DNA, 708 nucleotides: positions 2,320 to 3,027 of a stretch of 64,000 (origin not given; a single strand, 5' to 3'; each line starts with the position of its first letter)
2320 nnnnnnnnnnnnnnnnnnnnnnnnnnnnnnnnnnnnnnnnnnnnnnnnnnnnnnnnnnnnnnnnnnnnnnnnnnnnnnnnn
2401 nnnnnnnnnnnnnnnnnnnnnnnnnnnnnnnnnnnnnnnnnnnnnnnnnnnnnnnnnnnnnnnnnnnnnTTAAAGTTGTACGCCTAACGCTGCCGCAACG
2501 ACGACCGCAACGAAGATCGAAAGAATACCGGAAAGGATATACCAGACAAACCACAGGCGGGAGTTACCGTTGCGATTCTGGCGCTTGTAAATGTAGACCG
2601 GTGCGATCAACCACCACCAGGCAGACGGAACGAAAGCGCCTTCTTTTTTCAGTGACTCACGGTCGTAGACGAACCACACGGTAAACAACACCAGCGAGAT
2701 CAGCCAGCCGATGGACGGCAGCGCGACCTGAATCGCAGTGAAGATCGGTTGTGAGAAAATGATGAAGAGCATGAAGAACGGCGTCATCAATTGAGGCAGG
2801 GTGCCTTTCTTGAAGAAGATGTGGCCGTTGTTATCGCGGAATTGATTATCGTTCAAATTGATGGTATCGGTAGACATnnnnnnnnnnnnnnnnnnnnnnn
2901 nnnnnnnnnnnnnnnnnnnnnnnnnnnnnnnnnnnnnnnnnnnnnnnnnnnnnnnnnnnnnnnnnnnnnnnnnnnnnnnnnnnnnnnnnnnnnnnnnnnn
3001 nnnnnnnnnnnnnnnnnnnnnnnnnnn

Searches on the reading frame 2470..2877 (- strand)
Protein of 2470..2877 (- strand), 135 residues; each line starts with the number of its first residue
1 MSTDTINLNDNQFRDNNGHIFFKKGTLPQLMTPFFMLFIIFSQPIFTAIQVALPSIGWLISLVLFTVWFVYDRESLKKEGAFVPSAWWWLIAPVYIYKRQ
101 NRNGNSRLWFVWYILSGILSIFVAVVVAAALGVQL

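Call 62: search_protein_families(library=phrogs, proteins=[window:2470-2877:-], max_evalue=0.001)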
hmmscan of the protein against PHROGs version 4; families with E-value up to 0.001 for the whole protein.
window:2470-2877:- (135 aa): 1 family
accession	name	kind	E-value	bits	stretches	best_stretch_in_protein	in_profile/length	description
phrog_12486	-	unknown function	0.00036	21.3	1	58-126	41-110/189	-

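Call 63: search_protein_families(library=pfam, proteins=[window:2470-2877:-], max_evalue=0.001)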
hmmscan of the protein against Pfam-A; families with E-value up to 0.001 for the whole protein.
window:2470-2877:- (135 aa): 0 families
